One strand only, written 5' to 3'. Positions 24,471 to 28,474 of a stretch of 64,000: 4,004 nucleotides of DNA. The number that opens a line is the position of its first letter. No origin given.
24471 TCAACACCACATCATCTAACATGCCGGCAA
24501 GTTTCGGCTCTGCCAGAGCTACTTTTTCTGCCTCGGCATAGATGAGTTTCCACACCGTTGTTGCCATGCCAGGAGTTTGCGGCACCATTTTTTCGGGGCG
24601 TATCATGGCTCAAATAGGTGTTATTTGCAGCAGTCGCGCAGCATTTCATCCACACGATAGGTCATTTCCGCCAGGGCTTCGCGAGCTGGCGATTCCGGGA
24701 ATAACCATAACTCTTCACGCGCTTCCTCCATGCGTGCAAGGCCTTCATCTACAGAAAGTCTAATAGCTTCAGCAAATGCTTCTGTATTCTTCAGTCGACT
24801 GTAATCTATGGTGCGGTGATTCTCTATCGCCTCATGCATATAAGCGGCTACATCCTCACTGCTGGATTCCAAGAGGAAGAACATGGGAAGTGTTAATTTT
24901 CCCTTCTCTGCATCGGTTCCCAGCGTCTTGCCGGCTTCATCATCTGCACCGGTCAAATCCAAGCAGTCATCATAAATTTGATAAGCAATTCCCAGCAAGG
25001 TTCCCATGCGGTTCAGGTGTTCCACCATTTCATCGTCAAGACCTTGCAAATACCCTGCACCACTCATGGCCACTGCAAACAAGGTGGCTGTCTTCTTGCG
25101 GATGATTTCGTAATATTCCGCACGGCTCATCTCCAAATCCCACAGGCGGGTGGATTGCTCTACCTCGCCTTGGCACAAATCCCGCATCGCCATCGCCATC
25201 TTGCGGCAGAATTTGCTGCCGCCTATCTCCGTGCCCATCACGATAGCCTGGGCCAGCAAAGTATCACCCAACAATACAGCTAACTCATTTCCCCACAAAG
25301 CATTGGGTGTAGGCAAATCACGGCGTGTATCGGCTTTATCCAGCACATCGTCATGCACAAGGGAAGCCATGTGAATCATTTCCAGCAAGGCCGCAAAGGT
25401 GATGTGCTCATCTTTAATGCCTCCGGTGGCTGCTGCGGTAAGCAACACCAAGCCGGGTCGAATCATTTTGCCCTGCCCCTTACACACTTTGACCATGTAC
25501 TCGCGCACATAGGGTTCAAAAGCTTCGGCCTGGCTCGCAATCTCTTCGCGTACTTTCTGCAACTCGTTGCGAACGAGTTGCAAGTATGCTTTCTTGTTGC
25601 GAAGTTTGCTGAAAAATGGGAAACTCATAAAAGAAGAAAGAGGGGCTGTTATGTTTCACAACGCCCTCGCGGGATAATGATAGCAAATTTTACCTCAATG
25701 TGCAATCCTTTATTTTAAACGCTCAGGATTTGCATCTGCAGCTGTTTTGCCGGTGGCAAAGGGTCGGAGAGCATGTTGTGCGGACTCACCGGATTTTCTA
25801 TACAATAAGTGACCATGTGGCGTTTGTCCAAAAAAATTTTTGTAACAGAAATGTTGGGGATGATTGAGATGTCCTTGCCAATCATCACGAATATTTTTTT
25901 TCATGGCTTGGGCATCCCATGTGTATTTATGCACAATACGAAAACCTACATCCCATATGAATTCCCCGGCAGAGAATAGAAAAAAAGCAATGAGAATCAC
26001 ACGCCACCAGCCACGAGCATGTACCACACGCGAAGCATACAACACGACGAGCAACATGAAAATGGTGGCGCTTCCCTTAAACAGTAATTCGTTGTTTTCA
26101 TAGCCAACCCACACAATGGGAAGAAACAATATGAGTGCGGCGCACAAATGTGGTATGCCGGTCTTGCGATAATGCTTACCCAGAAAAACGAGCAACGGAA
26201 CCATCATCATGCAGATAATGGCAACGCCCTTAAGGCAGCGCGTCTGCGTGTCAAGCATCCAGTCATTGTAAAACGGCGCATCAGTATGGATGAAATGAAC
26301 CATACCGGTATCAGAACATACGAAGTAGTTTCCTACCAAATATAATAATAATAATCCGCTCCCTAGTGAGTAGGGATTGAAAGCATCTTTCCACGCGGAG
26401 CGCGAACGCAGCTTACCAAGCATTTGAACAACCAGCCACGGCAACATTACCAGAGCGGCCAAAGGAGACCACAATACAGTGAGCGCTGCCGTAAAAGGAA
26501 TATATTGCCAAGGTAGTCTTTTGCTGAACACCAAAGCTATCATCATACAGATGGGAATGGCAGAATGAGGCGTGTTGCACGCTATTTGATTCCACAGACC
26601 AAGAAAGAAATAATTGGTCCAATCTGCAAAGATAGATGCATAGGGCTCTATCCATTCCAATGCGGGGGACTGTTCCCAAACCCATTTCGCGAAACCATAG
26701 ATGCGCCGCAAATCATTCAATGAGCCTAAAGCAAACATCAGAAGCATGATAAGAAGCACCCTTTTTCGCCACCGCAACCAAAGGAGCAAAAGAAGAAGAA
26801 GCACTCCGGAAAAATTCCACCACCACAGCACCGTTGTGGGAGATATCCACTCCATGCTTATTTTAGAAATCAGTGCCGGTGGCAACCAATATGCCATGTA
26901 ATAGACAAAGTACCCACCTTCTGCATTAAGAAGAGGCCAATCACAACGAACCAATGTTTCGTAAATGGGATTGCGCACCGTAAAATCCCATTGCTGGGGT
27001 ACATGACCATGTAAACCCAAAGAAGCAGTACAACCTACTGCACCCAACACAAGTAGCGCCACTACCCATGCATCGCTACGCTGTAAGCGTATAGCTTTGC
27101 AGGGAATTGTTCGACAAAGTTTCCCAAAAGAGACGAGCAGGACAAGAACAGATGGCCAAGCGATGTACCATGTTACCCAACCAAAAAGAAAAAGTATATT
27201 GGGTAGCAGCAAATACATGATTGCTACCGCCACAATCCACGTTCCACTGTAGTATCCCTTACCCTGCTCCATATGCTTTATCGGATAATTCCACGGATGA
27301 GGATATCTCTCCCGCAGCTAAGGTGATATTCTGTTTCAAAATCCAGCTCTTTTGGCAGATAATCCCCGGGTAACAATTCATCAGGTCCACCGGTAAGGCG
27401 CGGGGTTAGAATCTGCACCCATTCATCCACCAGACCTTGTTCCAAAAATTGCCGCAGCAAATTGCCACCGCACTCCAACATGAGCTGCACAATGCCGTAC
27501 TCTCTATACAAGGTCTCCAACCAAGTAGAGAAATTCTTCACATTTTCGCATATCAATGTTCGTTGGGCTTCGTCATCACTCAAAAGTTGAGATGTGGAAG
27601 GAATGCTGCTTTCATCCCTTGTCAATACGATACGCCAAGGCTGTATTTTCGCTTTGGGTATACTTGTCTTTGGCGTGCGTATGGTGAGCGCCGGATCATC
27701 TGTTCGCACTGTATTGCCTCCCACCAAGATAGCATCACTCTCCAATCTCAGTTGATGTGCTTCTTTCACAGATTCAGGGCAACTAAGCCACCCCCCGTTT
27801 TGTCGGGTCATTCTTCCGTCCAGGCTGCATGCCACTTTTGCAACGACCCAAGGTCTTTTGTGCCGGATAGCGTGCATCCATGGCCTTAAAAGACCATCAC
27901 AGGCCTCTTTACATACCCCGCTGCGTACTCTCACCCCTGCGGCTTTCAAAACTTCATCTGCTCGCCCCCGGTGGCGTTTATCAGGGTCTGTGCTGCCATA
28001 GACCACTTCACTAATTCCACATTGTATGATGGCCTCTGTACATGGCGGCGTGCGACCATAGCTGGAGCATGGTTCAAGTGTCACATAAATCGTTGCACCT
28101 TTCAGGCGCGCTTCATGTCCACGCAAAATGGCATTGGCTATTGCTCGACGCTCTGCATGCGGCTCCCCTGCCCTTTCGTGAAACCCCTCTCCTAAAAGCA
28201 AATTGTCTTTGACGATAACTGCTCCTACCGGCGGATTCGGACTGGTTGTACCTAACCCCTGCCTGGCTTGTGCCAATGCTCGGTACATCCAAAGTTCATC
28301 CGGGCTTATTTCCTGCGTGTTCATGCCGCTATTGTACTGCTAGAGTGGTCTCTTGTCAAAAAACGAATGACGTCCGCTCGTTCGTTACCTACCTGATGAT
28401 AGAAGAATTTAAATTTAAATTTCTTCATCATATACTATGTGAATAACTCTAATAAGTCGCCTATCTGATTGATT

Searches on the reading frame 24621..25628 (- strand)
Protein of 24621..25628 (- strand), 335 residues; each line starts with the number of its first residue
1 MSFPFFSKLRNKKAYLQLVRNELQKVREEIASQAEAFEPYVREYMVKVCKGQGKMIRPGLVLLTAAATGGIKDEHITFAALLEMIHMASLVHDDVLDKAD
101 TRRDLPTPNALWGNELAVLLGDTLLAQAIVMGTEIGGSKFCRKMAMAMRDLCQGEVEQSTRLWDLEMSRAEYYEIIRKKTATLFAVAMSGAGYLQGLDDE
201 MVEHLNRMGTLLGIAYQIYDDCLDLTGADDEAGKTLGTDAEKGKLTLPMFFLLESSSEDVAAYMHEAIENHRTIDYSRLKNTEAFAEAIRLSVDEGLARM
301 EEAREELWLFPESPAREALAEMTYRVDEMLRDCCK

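Call 12: search_protein_families(library=pfam, proteins=[window:24621-25628:-])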
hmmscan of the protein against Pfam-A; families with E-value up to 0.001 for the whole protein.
window:24621-25628:- (335 aa): 1 family
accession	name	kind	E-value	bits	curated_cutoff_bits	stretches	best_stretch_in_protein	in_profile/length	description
PF00348.22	polyprenyl_synt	-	3.1e-59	200.6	27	1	40-273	3-238/251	Polyprenyl synthetase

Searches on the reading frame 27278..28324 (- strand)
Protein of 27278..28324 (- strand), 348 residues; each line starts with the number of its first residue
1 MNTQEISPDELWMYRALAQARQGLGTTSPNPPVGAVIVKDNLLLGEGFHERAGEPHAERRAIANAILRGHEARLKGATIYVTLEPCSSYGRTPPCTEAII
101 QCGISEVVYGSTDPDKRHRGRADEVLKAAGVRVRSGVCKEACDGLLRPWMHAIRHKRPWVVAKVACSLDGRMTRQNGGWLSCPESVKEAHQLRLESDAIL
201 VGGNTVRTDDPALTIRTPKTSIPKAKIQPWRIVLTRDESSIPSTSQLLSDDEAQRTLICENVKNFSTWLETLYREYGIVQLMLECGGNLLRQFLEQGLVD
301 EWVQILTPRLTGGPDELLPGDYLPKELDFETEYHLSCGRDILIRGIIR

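Call 12: search_protein_families(library=pfam, proteins=[window:27278-28324:-])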
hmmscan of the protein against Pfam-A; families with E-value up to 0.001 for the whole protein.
window:27278-28324:- (348 aa): 4 families
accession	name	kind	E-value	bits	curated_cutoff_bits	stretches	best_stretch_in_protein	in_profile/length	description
PF01872.23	RibD_C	-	2.5e-33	116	24.1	1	158-342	1-196/197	RibD C-terminal domain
PF00383.29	dCMP_cyt_deam_1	-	1.8e-22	79.5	25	1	8-110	3-101/102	Cytidine and deoxycytidylate deaminase zinc-binding region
PF14437.12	MafB19-deam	-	1.8e-15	57.5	27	1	11-131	5-118/142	MafB19-like deaminase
PF18785.7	Inv-AAD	-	0.00053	20.3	26.5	0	36-134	3-115/129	Invertebrate-AID/APOBEC-deaminase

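Call 14: find_related_loci(query=window:27278-28324:-, collection=genome_contigs, flank=6000)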
Query window:27278-28324:- (348 aa) in genome_contigs; peptide patterns used: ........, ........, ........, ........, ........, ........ (x = any residue, [..] = any of these).
52 stretches matched a pattern; 15 encode a relative of the query (tblastn E <= 1e-3); 15 distinct loci.
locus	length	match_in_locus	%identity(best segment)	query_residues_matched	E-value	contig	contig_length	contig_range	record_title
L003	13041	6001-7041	88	1-347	0e+0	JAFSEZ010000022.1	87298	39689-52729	MAG: Akkermansia sp. isolate RGIG3082 Goat_Rectum-5__c180932, whole genome shotgun sequence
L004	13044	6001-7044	86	1-348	0e+0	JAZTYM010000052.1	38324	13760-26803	MAG: Akkermansia sp. isolate T1900045326_YK20190015.MAGScoT_cleanbin_000011 SGB_6452_k141_997622, whole genome shotgun s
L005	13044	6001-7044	84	1-348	0e+0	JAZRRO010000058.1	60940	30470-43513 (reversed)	MAG: Akkermansia sp. isolate T1900045353_YK20190043.MAGScoT_cleanbin_000010 SGB_6774_k141_914754, whole genome shotgun s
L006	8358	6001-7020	83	1-340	0e+0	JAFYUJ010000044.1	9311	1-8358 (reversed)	MAG: Akkermansia sp. isolate RGIG7430 Water_buffalos_Colon-1__c261927, whole genome shotgun sequence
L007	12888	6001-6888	42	10-312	3e-63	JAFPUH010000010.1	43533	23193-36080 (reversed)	MAG: Kiritimatiellae bacterium isolate RGIG1481 Goat_Abomasum-1__c98139, whole genome shotgun sequence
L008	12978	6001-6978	39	7-312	6e-61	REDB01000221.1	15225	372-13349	MAG: Oceanospirillales bacterium isolate DLM2.Bin78 NODE_5496_length_15225_cov_17.1932, whole genome shotgun sequence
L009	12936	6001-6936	38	9-303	6e-60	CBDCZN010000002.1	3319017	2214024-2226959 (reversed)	MAG: Methylococcales bacterium isolate 45c4cb77-fec9-4c48-be97-a6abe3c5673b genome assembly, contig: contig_2, whole gen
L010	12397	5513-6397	39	9-312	6e-60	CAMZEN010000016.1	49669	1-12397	MAG TPA_asm: uncultured Verrucomicrobia bacterium isolate SRR10912534_bin.105_metaWRAP_v1.3_MAG genome assembly, contig:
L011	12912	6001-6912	39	1-312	2e-59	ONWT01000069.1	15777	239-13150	uncultured Lentisphaerae bacterium isolate RUG712 genome assembly, contig: k87_20778444, whole genome shotgun sequence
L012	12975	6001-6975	36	2-312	1e-56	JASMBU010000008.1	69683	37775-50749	MAG: Methylococcales bacterium isolate ETNP20_MAG_37 NODE_8_length_69683_cov_29.115105, whole genome shotgun sequence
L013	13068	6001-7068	37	9-344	3e-55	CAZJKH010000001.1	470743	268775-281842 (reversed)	MAG TPA_asm: uncultured Methylococcales bacterium isolate binchicken_co30_101 genome assembly, contig: NODE_11_length_47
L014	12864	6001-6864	39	13-312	8e-53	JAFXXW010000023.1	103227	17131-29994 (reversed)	MAG: Kiritimatiellae bacterium isolate RGIG6845 Sheep_Rumen-4__c1217538, whole genome shotgun sequence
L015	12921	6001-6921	36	13-312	1e-47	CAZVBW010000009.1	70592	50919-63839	MAG TPA_asm: uncultured Phycisphaeraceae bacterium isolate SRP063590_co1_115 genome assembly, contig: NODE_380_length_70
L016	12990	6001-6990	35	9-312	4e-44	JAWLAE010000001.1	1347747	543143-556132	MAG: Steroidobacteraceae bacterium isolate BC1.39 BC1.39.fa-1, whole genome shotgun sequence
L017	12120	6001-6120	50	286-331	2e-6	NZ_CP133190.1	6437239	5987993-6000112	Anaerocolumna sp. MB42-C2 chromosome, complete genome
